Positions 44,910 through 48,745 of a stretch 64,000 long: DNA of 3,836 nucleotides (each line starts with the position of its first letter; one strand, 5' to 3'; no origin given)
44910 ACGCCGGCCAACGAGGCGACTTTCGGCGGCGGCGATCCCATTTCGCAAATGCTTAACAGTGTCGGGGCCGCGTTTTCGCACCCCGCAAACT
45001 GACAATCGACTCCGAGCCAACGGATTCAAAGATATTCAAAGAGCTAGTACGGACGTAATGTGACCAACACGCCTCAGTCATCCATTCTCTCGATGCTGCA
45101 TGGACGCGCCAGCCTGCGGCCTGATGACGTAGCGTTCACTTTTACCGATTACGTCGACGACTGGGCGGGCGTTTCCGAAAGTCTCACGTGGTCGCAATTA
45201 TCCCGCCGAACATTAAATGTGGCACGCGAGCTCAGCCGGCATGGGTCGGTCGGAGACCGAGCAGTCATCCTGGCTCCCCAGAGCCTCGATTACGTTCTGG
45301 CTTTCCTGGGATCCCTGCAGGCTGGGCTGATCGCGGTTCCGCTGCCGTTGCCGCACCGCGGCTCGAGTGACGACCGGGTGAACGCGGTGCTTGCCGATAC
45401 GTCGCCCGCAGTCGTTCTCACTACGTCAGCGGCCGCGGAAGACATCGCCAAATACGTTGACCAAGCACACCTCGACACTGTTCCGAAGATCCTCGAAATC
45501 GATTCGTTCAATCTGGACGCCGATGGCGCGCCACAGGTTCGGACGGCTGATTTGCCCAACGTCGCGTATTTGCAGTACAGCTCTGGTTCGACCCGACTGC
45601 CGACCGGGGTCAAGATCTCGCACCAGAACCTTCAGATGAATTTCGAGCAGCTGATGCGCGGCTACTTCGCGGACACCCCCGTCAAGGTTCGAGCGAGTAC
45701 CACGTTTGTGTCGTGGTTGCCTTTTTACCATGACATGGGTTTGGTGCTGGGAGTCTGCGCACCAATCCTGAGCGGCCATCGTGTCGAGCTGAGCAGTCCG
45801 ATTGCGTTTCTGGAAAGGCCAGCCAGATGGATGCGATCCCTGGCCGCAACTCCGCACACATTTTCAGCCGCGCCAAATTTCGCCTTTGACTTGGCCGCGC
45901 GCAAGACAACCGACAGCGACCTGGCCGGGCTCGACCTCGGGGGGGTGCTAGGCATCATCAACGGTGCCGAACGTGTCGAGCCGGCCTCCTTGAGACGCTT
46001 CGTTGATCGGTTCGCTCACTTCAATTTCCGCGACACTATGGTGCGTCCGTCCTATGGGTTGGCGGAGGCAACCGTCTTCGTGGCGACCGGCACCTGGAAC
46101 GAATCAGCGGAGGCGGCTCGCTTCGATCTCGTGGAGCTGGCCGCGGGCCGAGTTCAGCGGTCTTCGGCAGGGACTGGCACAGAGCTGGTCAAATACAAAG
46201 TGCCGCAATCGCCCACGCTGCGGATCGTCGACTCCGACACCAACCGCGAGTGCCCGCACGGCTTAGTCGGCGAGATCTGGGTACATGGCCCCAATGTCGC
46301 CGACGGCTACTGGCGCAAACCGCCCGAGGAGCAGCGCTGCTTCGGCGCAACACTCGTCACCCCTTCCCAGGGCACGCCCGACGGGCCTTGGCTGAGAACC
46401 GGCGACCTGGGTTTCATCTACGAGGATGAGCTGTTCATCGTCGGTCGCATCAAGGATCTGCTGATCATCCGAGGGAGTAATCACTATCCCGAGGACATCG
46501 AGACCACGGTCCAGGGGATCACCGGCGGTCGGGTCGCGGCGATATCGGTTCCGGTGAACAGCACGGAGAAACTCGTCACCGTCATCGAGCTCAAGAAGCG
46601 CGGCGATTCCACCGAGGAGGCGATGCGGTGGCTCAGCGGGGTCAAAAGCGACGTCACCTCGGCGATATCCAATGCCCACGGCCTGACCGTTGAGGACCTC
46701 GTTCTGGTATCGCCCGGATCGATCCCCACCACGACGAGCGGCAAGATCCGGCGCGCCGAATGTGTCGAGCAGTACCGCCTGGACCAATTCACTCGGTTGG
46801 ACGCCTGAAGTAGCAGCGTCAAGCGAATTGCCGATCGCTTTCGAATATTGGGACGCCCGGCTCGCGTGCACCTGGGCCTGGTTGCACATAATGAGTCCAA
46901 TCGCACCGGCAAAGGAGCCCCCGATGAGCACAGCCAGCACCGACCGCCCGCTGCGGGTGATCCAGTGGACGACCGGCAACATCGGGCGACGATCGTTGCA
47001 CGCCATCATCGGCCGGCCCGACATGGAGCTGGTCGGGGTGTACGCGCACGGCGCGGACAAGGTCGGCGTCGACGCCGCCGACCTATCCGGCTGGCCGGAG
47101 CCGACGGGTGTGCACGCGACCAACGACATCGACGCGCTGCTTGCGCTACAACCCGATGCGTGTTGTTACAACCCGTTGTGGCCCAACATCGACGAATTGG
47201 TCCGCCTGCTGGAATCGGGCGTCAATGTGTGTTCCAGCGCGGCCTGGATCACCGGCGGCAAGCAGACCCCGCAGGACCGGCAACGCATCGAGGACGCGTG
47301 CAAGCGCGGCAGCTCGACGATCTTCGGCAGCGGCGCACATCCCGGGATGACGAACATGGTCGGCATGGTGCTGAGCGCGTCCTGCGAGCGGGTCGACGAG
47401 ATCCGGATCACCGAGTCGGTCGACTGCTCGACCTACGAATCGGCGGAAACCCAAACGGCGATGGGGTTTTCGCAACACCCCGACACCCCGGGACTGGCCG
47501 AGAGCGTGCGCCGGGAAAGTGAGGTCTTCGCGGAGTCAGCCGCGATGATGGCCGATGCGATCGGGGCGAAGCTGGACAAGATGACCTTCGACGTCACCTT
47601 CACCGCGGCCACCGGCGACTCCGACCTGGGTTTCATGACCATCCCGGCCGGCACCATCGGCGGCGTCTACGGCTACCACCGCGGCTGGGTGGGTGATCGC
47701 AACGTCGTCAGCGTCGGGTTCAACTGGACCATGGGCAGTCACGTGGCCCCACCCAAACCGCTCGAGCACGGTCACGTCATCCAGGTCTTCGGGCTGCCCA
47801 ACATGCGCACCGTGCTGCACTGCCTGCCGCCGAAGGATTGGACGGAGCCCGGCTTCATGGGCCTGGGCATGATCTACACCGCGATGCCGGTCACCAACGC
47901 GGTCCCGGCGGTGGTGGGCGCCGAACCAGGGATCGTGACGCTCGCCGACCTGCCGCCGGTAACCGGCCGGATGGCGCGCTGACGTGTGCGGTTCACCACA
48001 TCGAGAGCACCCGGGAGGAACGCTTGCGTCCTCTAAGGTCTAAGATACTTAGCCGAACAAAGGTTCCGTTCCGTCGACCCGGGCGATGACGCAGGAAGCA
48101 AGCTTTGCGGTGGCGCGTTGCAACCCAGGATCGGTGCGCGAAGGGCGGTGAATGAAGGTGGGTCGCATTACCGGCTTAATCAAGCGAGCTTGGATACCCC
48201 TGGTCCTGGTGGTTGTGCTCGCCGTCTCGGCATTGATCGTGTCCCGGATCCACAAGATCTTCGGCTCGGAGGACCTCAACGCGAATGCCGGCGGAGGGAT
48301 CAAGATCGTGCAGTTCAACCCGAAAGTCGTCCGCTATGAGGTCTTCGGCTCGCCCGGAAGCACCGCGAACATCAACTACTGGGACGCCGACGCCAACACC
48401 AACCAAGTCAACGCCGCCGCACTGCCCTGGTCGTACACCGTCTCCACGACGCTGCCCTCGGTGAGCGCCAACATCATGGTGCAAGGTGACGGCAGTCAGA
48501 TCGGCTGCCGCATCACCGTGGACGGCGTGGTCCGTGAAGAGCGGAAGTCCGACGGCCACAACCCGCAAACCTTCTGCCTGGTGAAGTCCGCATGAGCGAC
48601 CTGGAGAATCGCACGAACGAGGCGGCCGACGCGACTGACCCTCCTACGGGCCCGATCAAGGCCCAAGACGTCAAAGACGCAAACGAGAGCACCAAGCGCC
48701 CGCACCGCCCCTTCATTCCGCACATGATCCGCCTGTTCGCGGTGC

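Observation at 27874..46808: pks-papA-mmpL-(PE-PPE hydrolase)-fadD module: an acyltrehalose glycolipid locus, most like the trehalose polyphleate (TPP) type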

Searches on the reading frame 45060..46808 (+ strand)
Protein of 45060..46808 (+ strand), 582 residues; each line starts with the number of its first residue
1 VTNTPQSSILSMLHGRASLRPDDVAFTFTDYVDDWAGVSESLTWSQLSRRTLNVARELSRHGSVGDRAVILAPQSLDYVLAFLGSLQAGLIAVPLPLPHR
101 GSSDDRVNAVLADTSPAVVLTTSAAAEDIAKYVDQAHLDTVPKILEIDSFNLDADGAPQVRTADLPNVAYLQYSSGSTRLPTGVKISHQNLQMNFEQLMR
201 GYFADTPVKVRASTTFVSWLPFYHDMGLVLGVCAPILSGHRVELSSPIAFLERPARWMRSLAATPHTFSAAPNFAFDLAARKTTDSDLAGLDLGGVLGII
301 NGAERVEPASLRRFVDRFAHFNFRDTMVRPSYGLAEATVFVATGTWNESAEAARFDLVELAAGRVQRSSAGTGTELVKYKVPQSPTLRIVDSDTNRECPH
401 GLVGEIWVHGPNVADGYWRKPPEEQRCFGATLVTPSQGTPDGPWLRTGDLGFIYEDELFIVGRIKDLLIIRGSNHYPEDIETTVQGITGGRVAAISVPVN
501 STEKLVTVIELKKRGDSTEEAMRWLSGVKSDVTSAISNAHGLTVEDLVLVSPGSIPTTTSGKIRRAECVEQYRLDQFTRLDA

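Call 3: search_protein_families(library=pfam, proteins=[window:45060-46808:+])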
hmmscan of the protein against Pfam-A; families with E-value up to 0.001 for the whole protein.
window:45060-46808:+ (582 aa): 2 families
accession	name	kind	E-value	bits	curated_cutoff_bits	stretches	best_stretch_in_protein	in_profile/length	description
PF00501.34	AMP-binding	-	7.4e-55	186.7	29.9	1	17-418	5-384/384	AMP-binding enzyme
PF23024.1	AMP-dom_DIP2-like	-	2e-09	37.9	27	1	466-573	2-101/110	Disco-interacting protein 2-like, AMP domain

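Call 5: search_protein_families(library=ncbifam, proteins=[window:45060-46808:+])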
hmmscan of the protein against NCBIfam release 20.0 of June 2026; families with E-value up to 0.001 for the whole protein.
window:45060-46808:+ (582 aa): 90 families (the best 25 are shown)
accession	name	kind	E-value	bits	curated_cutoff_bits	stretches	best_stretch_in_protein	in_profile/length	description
NF004509.1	PRK05850.1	subfamily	3.6e-295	979.8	775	1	6-582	2-578/578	fatty-acid--AMP ligase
NF038337.1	FAAL_FadD21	exception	8.5e-286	949.1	1100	1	6-582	3-579/579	fatty-acid--AMP ligase FAAL21/FadD21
NF038338.1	FAAL_FadD28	exception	6.4e-253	840.4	1100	1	8-582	5-580/580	fatty-acid--AMP ligase FAAL28/FadD28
NF038339.3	FAAL_FadD32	equivalog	4.1e-141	471.1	975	1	7-572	18-608/625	long-chain-fatty-acid--AMP ligase FadD32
NF009124.0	PRK12476.1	subfamily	1.1e-140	469.7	922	1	9-574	36-606/612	fatty acyl-AMP ligase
NF040633.1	FadD32_Coryne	exception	2.7e-123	412.4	875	1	21-572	42-612/614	FadD32-like long-chain-fatty-acid--AMP ligase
NF004282.0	PRK05691.1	subfamily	1.4e-115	386.4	4090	1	8-571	10-557/4334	non-ribosomal peptide synthase/polyketide synthase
NF006624.1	PRK09192.1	subfamily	1.8e-91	307.2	600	1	38-573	41-561/567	fatty acyl-AMP ligase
NF005850.0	PRK07768.1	subfamily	1.8e-79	267.4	572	1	40-572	28-543/545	long-chain-fatty-acid--CoA ligase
NF004510.0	PRK05851.1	equivalog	8.9e-66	222.1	621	1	40-568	30-516/525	long-chain-fatty acid--ACP ligase MbtM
TIGR01733.1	AA-adenyl-dom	subfamily_domain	2.7e-42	145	317.4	1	43-491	1-405/409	amino acid adenylation domain-containing protein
NF005702.0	PRK07514.1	subfamily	6.8e-34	117.1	558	2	386-521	332-458/506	malonyl-CoA synthase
NF004837.0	PRK06187.1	subfamily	4.5e-33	114.3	476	1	7-573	8-523/531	long-chain-fatty-acid--CoA ligase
NF006572.0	PRK09088.1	equivalog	3e-29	102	696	2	386-567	321-482/491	acyl-CoA synthetase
NF004511.1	PRK05852.1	equivalog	7.3e-29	100.8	650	1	41-495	26-435/505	FadD7 family fatty acid--CoA ligase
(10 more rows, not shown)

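Call 22: search_solved_structures(query=window:45060-46808:+, max_evalue=1e-20)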
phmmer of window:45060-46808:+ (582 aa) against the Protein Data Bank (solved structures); distinct sequences matched with E-value up to 1e-20: 29.
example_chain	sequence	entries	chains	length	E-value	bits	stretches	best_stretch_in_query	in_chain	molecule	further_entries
8hd4_A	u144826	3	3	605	2.3e-215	719.6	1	8-582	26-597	Long-chain-fatty-acid--AMP ligase FadD23 | Fatty-acid-CoA ligase FadD23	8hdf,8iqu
3e53_A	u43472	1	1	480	3e-178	597.1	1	9-463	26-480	FATTY-ACID-CoA LIGASE FADD28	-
3t5a_A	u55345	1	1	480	4.2e-177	593.3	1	9-463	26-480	Long-chain-fatty-acid--AMP ligase FadD28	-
8hcz_A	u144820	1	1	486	2.9e-170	570.7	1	8-468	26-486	Long-chain-fatty-acid--AMP ligase FadD23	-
5hm3_A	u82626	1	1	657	5.6e-118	398.1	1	14-572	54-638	Long-chain-fatty-acid--AMP ligase FadD32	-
5ey9_A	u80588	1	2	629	1.2e-115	390.5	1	14-572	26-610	Long-chain-fatty-acid--AMP ligase FadD32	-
5d6j_A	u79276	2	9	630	5e-113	381.8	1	7-572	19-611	Acyl-CoA synthase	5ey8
5icr_A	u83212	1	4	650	5.8e-113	381.6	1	7-572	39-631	Acyl-CoA synthase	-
7r7f_A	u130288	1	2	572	2.5e-94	320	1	10-569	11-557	Polyketide synthase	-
7r7e_A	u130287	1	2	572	2.8e-94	319.8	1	10-569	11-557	Polyketide synthase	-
7r7g_A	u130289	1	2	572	3.5e-94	319.5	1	10-569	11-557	Polyketide synthase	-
5d6n_A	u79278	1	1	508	1.7e-92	314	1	7-464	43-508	Acyl-CoA synthase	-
7wua_A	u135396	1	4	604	5.9e-88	299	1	27-567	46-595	Acyl-CoA synthase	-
3kxw_A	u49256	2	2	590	3.4e-86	293.2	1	38-575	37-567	Saframycin Mx1 synthetase B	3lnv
3pbk_A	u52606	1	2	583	8e-58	199.5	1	38-573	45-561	Fatty Acyl-Adenylate Ligase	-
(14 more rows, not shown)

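Call 36: find_encoding_contigs(protein=window:45060-46808:+, flank=10000, max_places=6)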
Protein window:45060-46808:+ (582 aa): no gene with exactly this product is on record in the collection.

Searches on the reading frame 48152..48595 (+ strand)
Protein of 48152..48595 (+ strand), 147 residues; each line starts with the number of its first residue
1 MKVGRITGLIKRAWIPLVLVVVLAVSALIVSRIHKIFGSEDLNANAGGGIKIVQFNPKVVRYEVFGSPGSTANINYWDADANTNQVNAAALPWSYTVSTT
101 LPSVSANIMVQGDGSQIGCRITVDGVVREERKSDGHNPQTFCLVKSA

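Call 26: search_protein_families(library=pfam, proteins=[window:48152-48595:+], max_evalue=0.001)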
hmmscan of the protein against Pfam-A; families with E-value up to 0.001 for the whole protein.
window:48152-48595:+ (147 aa): 1 family
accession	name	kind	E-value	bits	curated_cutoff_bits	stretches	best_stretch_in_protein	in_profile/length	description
PF05423.18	Mycobact_memb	-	5.6e-54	182.3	21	1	10-147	1-139/139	Mycobacterium membrane protein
